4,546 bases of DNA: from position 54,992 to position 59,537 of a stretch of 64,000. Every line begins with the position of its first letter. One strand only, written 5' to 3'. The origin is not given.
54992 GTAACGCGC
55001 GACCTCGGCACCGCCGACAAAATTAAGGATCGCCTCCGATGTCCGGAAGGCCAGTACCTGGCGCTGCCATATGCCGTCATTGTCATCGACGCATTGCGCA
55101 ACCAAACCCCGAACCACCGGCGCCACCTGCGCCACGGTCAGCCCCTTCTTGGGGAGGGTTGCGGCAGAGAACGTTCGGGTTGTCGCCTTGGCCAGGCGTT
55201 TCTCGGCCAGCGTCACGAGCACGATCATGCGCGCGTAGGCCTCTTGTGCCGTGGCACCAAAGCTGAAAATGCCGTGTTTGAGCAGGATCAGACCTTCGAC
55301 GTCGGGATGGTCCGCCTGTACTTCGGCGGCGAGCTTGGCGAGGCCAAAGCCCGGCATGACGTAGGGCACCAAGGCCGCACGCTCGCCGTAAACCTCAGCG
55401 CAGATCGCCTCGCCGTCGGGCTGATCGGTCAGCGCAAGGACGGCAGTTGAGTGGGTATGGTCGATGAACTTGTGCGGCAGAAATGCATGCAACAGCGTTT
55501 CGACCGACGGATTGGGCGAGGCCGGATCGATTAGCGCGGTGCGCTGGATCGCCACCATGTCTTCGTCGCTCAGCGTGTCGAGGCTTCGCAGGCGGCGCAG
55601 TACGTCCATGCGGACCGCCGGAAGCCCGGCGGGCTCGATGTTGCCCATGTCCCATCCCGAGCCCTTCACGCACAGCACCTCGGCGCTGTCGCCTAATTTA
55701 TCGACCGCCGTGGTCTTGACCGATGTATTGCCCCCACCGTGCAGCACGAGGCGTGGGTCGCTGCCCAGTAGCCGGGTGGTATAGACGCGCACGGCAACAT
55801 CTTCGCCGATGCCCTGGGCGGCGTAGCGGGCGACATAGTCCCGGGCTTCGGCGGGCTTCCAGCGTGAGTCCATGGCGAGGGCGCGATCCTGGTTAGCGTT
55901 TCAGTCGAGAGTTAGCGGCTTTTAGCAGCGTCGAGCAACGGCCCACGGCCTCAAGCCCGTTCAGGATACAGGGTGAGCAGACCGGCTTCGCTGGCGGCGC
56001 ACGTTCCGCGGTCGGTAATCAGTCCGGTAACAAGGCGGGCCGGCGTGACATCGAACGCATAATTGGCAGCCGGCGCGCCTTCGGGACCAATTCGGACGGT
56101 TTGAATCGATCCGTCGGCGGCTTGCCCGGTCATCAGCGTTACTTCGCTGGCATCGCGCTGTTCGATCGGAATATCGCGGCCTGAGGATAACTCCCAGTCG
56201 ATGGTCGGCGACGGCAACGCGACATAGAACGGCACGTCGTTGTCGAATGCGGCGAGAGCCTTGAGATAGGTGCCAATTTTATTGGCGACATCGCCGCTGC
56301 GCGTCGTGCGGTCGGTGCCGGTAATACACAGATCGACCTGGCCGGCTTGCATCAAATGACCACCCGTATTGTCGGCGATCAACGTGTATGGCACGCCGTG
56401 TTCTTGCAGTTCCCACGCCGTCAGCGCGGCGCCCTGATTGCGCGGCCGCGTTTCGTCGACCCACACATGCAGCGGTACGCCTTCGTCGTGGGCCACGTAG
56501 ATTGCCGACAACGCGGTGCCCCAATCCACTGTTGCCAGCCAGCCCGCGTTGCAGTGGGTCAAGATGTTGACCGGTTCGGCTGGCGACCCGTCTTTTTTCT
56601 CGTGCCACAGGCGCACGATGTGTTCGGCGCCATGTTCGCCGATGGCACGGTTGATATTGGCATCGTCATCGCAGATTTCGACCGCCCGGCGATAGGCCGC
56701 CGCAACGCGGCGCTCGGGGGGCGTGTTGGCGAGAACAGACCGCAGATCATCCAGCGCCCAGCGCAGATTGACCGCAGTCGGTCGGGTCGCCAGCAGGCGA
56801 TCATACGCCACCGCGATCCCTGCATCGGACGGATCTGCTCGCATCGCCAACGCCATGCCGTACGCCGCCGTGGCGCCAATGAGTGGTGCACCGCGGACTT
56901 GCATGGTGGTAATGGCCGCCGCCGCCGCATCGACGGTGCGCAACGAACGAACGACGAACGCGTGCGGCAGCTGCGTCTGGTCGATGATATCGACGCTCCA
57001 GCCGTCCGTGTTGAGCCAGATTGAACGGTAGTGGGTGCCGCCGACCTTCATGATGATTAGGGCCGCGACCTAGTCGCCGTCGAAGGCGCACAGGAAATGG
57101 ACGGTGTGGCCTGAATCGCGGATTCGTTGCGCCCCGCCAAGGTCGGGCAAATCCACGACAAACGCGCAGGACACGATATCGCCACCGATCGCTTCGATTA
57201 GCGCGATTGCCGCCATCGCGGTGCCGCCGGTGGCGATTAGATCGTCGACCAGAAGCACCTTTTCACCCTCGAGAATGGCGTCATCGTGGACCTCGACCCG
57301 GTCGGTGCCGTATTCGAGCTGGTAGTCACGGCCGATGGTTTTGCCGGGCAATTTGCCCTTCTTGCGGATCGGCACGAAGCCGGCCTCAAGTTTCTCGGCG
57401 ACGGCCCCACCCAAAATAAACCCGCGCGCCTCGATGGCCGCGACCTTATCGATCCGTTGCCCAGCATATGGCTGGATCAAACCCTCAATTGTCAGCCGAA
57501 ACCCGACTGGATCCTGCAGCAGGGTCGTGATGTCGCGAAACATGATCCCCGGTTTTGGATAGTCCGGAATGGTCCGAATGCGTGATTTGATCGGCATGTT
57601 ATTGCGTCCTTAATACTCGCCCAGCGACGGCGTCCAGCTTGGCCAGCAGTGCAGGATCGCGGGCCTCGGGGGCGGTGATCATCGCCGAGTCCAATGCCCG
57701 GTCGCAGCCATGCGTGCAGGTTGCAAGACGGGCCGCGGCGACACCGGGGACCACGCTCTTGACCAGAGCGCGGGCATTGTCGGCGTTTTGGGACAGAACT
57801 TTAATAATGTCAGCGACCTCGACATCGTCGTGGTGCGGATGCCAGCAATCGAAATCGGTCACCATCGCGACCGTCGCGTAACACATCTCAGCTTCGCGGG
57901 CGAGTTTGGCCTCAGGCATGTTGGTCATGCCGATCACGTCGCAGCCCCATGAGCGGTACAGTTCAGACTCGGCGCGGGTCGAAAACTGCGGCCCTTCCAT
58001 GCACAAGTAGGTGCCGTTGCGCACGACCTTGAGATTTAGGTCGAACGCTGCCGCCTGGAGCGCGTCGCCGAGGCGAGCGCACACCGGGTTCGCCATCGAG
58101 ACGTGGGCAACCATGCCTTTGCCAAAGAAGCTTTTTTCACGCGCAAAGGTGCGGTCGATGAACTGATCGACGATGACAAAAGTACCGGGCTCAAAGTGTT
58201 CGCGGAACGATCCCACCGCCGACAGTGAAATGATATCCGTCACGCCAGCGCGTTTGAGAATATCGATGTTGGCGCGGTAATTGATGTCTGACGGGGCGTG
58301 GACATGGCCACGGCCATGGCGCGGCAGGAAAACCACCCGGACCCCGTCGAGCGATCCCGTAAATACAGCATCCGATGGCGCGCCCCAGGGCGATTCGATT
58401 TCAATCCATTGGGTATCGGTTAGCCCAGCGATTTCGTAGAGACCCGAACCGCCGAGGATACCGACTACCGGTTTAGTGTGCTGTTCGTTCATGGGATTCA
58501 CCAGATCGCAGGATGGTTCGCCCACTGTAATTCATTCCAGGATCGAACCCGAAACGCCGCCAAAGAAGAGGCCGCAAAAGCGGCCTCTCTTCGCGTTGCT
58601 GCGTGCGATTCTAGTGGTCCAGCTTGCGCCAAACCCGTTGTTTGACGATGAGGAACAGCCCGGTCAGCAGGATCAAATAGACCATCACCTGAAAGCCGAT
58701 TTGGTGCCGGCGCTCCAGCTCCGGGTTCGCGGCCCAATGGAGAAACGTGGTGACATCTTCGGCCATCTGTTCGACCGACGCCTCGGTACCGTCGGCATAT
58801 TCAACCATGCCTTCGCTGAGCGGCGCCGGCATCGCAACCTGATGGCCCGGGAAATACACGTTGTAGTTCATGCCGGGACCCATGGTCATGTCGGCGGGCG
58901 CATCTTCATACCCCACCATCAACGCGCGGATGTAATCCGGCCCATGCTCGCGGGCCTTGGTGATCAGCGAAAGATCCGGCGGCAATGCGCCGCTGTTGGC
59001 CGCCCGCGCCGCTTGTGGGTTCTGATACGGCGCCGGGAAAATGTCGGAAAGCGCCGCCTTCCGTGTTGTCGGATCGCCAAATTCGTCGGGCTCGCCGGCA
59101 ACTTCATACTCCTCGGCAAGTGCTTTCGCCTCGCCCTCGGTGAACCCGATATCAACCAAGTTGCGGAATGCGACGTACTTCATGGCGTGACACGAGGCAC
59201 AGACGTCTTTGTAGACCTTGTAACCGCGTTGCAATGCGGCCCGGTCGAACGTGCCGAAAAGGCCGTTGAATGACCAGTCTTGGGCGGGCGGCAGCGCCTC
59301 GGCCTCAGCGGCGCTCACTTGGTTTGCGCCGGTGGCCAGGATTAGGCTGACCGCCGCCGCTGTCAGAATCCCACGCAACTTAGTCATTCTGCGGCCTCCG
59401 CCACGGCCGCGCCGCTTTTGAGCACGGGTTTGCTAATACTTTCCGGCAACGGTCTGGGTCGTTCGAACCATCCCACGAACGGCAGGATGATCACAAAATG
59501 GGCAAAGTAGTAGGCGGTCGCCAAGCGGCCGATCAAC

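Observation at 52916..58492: Methionine-salvage operon extended by an aldolase/SDR fusion and a VOC protein: candidate fused DHAP-shunt branch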

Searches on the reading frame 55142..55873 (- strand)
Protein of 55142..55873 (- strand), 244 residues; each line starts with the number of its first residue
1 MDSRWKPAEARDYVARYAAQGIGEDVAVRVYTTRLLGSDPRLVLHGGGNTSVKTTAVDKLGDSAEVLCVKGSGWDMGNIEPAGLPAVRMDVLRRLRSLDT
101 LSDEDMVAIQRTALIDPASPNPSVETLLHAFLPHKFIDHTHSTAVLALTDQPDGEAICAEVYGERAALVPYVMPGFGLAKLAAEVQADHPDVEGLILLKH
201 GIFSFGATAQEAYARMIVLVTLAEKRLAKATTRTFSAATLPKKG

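Call 15: search_protein_families(library=ncbifam, proteins=[window:55142-55873:-], max_evalue=0.01)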
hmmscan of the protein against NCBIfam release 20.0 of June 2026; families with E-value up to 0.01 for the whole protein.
seq(244 aa): 21 families
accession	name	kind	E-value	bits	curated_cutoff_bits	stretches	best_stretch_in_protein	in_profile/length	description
NF006192.0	PRK08324.1-6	equivalog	2.3e-113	379.9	639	1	1-243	1-243/685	bifunctional aldolase/short-chain dehydrogenase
NF006195.0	PRK08324.2-3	equivalog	3.3e-102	342.9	931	1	1-241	1-239/678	bifunctional aldolase/short-chain dehydrogenase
NF006196.0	PRK08324.2-4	equivalog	1.7e-80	271.3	831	1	19-236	10-229/657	bifunctional aldolase/short-chain dehydrogenase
NF006194.0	PRK08324.2-2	equivalog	3.7e-78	263.8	686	1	1-230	1-232/703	bifunctional aldolase/short-chain dehydrogenase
NF006197.0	PRK08324.2-5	equivalog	2.4e-73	247.5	627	1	20-227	11-220/583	bifunctional aldolase/short-chain dehydrogenase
NF006193.0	PRK08324.2-1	subfamily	1.7e-65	221.5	1213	1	3-242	3-261/705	bifunctional aldolase/short-chain dehydrogenase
NF006190.0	PRK08324.1-4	equivalog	2.4e-59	201.1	1014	1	19-232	11-224/689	bifunctional aldolase/short-chain dehydrogenase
TIGR02632.1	RhaD_aldol-ADH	equivalog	2.6e-50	171.5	567.75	1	29-235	4-215/676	bifunctional rhamnulose-1-phosphate aldolase/short-chain dehydrogenase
NF006191.0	PRK08324.1-5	equivalog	3e-44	151.5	1240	1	17-229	19-234/706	bifunctional aldolase/short-chain dehydrogenase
NF006189.0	PRK08324.1-3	equivalog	6.2e-44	150.4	634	1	25-232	24-234/701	bifunctional rhamnulose-1-phosphate aldolase/short-chain dehydrogenase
NF006188.0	PRK08324.1-1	equivalog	6.7e-37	127.1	1152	1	30-234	11-218/679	bifunctional aldolase/short-chain dehydrogenase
NF006047.0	PRK08193.1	subfamily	5.4e-05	22.9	257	0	185-229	155-199/231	L-ribulose-5-phosphate 4-epimerase AraD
NF006672.0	PRK09220.1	equivalog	6.2e-05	22.5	226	0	100-158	55-118/209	methylthioribulose 1-phosphate dehydratase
NF040649.1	FucA_Meth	equivalog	0.00018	21.5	250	1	137-224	85-171/179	L-fuculose phosphate aldolase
TIGR03328.1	salvage_mtnB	equivalog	0.00018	21.1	137.05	1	101-216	42-178/194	methylthioribulose 1-phosphate dehydratase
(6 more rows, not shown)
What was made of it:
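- On Ald2/DrdA MTRu-1-P/5-dRu-1-P aldolase (EC 4.1.2.62): The FucA models reach E of about 1e-4 or worse (call 15).
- On MtnB (MTRu-1-P dehydratase; TIGR03328): 21.1 bits against a cutoff of 137 (call 15).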

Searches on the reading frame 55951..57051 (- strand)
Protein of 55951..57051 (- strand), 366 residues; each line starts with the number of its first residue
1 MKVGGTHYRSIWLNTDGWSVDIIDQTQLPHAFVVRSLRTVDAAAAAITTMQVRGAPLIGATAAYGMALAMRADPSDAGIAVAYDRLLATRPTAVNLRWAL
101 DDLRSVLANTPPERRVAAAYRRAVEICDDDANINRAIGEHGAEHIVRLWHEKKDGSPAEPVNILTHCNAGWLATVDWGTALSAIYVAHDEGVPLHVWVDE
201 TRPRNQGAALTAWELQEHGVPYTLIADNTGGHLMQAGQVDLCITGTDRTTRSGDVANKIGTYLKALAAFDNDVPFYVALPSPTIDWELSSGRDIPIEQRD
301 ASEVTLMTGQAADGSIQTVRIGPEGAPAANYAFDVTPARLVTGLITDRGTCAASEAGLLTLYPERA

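Call 3: search_protein_families(library=pfam, proteins=[window:55951-57051:-])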
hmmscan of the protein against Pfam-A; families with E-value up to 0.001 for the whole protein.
window:55951-57051:- (366 aa): 1 family
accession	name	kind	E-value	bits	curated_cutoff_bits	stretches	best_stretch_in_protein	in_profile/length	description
PF01008.23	IF-2B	-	5.7e-63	213.2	22.4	1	51-351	1-278/280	Initiation factor 2 subunit family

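Call 4: search_protein_families(library=ncbifam, proteins=[window:55951-57051:-])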
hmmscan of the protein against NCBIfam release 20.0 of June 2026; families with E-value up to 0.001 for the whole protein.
window:55951-57051:- (366 aa): 8 families
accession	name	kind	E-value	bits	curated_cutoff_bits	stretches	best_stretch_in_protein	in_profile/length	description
NF004326.0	PRK05720.1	subfamily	9.9e-140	465.3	271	1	4-364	7-354/358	s-methyl-5-thioribose-1-phosphate isomerase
TIGR00512.1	salvage_mtnA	equivalog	3.6e-120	400.9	279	1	11-352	3-334/335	S-methyl-5-thioribose-1-phosphate isomerase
TIGR00524.1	eIF-2B_rel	subfamily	7.9e-90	301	185.85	1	38-350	2-300/303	S-methyl-5-thioribose-1-phosphate isomerase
NF004700.0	PRK06036.1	equivalog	3.5e-79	266.3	528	1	9-350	2-327/339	S-methyl-5-thioribose-1-phosphate isomerase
NF004436.0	PRK05772.1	equivalog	1.8e-61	208.4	521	1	19-351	25-349/363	S-methyl-5-thioribose-1-phosphate isomerase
TIGR00511.1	ribulose_e2b2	equivalog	1.2e-41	142.9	314.1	1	40-352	2-287/301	ribose 1,5-bisphosphate isomerase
NF006210.0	PRK08335.1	equivalog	1.2e-19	70.6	339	1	179-349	121-267/275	translation initiation factor IF-2B subunit alpha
NF004994.0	PRK06372.1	equivalog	5.3e-07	29.3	249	1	166-277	84-190/253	translation initiation factor IF-2B subunit delta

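Call 77: find_related_loci(query=A3, collection=metagenome_contigs, flank=7000)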
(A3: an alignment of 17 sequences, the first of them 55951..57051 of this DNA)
Query A3 (366 aa) in metagenome_contigs; peptide patterns used: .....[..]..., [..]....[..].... (x = any residue, [..] = any of these).
600 stretches matched a pattern (row limit reached: there are more); 599 encode a relative of the query (tblastn E <= 1e-3); the best 80 are kept; 80 distinct loci.
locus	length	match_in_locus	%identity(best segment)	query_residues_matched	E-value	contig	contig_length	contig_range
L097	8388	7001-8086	68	1-366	2e-161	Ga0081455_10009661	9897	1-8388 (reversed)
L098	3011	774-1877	66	1-366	2e-164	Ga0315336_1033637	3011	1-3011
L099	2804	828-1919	67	1-366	9e-163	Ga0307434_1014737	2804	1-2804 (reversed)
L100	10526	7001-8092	66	1-366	2e-153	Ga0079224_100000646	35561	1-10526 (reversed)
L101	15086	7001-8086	66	1-365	2e-153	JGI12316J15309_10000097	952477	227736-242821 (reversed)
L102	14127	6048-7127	65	1-364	1e-153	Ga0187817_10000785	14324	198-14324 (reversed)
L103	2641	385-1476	65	1-366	8e-162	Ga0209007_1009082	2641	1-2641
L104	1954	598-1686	69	1-365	2e-163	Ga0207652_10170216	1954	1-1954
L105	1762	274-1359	64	1-365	6e-164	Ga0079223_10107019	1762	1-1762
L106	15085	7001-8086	66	1-366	1e-150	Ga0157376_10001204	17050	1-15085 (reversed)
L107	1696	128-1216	64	1-366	2e-163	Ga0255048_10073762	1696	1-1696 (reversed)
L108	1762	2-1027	68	23-366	4e-163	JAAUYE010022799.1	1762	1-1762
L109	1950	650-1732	64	1-365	4e-162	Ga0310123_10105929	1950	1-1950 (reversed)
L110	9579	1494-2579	66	1-365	1e-149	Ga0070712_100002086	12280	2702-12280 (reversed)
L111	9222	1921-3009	67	1-365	2e-149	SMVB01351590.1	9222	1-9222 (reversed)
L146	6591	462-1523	62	1-361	1e-137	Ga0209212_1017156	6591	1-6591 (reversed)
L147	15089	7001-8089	58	1-366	6e-137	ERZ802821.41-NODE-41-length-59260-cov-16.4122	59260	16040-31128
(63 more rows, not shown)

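Call 89: search_protein_families(library=ncbifam, proteins=[L147:8106-10133:+, L146:1681-3633:+], max_evalue=1e-150)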
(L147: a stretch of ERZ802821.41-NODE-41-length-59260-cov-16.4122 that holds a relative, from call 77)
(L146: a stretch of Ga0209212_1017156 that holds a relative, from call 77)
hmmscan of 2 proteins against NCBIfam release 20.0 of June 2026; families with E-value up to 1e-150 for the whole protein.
L147:8106-10133:+ (676 aa): 5 families
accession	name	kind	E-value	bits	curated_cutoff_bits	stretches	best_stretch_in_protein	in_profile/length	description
NF006195.0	PRK08324.2-3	equivalog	5e-241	801.6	931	1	2-676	2-678/678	bifunctional aldolase/short-chain dehydrogenase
NF006192.0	PRK08324.1-6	equivalog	1.7e-240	800.1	639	1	2-676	2-685/685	bifunctional aldolase/short-chain dehydrogenase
NF006193.0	PRK08324.2-1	subfamily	2e-193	644.4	1213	1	3-676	3-705/705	bifunctional aldolase/short-chain dehydrogenase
NF006194.0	PRK08324.2-2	equivalog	5.7e-162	540.9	686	1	2-674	2-701/703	bifunctional aldolase/short-chain dehydrogenase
NF006196.0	PRK08324.2-4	equivalog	2e-155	518.8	831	1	17-670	8-653/657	bifunctional aldolase/short-chain dehydrogenase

L146:1681-3633:+ (651 aa): 3 families
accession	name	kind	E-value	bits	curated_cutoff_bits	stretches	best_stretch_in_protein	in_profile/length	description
NF006196.0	PRK08324.2-4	equivalog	0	1021.4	831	1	1-651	1-653/657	bifunctional aldolase/short-chain dehydrogenase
NF006195.0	PRK08324.2-3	equivalog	7.9e-181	602.7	931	1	2-651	11-672/678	bifunctional aldolase/short-chain dehydrogenase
NF006192.0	PRK08324.1-6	equivalog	4.5e-162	540.9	639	1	15-651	24-679/685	bifunctional aldolase/short-chain dehydrogenase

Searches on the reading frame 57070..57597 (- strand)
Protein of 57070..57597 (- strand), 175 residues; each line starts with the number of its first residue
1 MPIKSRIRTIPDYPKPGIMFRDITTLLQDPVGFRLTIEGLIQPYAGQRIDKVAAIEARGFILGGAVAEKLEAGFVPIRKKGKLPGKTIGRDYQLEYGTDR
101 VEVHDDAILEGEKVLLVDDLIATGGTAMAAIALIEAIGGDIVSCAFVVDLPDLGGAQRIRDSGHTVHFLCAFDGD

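Call 3: search_protein_families(library=pfam, proteins=[window:57070-57597:-])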
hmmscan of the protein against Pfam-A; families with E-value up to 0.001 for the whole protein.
window:57070-57597:- (175 aa): 2 families
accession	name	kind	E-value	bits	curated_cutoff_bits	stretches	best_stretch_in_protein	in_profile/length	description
PF00156.33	Pribosyltran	-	9.3e-15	54.7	26.3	1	45-152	26-128/158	Phosphoribosyl transferase domain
PF14681.12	UPRTase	-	0.00017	21.6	27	1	110-167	119-176/206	Uracil phosphoribosyltransferase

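Call 4: search_protein_families(library=ncbifam, proteins=[window:57070-57597:-])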
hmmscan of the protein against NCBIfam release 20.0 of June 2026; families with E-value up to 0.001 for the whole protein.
window:57070-57597:- (175 aa): 21 families
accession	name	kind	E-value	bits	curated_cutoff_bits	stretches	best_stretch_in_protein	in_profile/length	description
NF002634.0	PRK02304.1-3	equivalog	1.3e-81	272.6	170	1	3-174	10-181/182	adenine phosphoribosyltransferase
NF002632.0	PRK02304.1-1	equivalog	4.6e-65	218.8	243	1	3-174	11-182/183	adenine phosphoribosyltransferase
NF002636.0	PRK02304.1-5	equivalog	8.5e-65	217.5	125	1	3-162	9-168/176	adenine phosphoribosyltransferase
TIGR01090.1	apt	equivalog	3.9e-63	212.6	185.85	1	3-169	1-166/169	adenine phosphoribosyltransferase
NF002633.0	PRK02304.1-2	equivalog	6.8e-58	195.2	224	1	1-163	1-163/172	adenine phosphoribosyltransferase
NF009211.0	PRK12560.1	equivalog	7.3e-32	110.7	188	1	3-170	6-174/187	adenine phosphoribosyltransferase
NF002635.0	PRK02304.1-4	subfamily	1.7e-14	53.8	146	1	40-171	46-173/188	adenine phosphoribosyltransferase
NF040646.1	HPT_Archaea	equivalog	3.2e-14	52.9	200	1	43-170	48-172/184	hypoxanthine/guanine phosphoribosyltransferase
NF006328.0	PRK08558.1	equivalog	1.5e-11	44.3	184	1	20-161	83-225/238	adenine phosphoribosyltransferase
NF006671.0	PRK09219.1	equivalog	1.8e-11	43.9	177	1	42-171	44-177/192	xanthine phosphoribosyltransferase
TIGR01743.1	purR_Bsub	equivalog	1.4e-09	37.3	258.7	1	23-149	103-232/268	pur operon repressor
TIGR00336.1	pyrE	equivalog_domain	8.9e-09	35.4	106.8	1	87-160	86-157/173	orotate phosphoribosyltransferase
NF005592.0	PRK07322.1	subfamily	1.8e-08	34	143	1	48-147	52-156/180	adenine phosphoribosyltransferase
TIGR01744.1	XPRTase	equivalog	4.8e-08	32.9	164.45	1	41-171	43-177/191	xanthine phosphoribosyltransferase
TIGR01367.1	pyrE_Therm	equivalog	1.5e-07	31.2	150.25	1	108-150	102-144/187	orotate phosphoribosyltransferase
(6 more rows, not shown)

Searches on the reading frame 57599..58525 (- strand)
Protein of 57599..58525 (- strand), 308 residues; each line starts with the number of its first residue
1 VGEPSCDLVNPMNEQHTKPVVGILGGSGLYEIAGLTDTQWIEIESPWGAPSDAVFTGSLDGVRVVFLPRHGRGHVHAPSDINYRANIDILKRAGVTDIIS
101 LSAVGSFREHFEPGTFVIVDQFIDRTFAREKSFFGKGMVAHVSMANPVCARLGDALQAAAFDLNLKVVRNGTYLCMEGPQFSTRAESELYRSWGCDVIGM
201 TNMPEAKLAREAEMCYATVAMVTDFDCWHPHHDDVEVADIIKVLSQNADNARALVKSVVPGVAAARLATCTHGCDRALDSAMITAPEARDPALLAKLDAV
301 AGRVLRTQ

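Call 3: search_protein_families(library=pfam, proteins=[window:57599-58525:-])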
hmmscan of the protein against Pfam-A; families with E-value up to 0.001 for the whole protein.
window:57599-58525:- (308 aa): 1 family
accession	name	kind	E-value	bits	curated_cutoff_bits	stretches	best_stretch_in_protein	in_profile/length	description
PF01048.26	PNP_UDP_1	-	1.7e-46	158.9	25.1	1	21-259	2-232/233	Phosphorylase superfamily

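Call 4: search_protein_families(library=ncbifam, proteins=[window:57599-58525:-])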
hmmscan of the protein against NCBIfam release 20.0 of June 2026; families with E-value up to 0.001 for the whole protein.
window:57599-58525:- (308 aa): 11 families
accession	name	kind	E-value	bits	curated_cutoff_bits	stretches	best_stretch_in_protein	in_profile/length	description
NF006492.0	PRK08931.1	equivalog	7e-157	521.2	437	1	17-306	2-290/291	S-methyl-5'-thioadenosine phosphorylase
NF005657.0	PRK07432.1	equivalog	6.3e-104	347.2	453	1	20-299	5-284/291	S-methyl-5'-thioadenosine phosphorylase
TIGR01694.1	MTAP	equivalog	2.6e-91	305.3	274.85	1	21-259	2-238/240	S-methyl-5'-thioadenosine phosphorylase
NF006334.0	PRK08564.1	equivalog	3.9e-90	301.6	382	1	14-276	3-264/267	S-methyl-5'-thioadenosine phosphorylase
NF005876.0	PRK07823.1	equivalog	9e-76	254.5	306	1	16-272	3-255/267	S-methyl-5'-thioadenosine phosphorylase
NF006599.0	PRK09136.1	equivalog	7.8e-64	215.2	223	1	20-259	3-244/247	S-methyl-5'-thioinosine phosphorylase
NF006054.0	PRK08202.1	equivalog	1.5e-28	100.1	218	1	17-259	22-271/274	purine-nucleoside phosphorylase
TIGR01697.1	PNPH-PUNA-XAPA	subfamily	2.5e-24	86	197.1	1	54-259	43-246/247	inosine/guanosine/xanthosine phosphorylase family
TIGR01698.1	PUNP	equivalog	1.4e-19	70.5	302.6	1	58-258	47-243/245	purine-nucleoside phosphorylase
TIGR01700.1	PNPH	equivalog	4.4e-18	65.6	293.35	1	54-259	43-248/249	purine nucleoside phosphorylase I, inosine and guanosine-specific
TIGR01699.1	XAPA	equivalog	2.6e-10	40.3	370.9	1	54-225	43-214/248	xanthosine phosphorylase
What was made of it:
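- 57599..58492 (-): mtnP, S-methyl-5'-thioadenosine phosphorylase. The ATG start is at 58492; the longest ORF starts at a GTG at 58525. NF006492 scores 521 bits (cutoff 437) and PF01048 matches (calls 3, 4).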

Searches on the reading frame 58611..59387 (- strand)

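Call 3: search_protein_families(library=pfam, proteins=[window:58611-59387:-])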
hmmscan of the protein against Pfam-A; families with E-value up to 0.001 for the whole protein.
window:58611-59387:- (258 aa): 1 family
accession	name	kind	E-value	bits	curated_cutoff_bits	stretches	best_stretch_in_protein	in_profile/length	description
PF02167.20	Cytochrom_C1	-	1.3e-95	319.7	22.8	1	38-255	1-218/219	Cytochrome C1 family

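Call 4: search_protein_families(library=ncbifam, proteins=[window:58611-59387:-])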
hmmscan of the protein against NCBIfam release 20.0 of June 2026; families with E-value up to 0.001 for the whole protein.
window:58611-59387:- (258 aa): 0 families
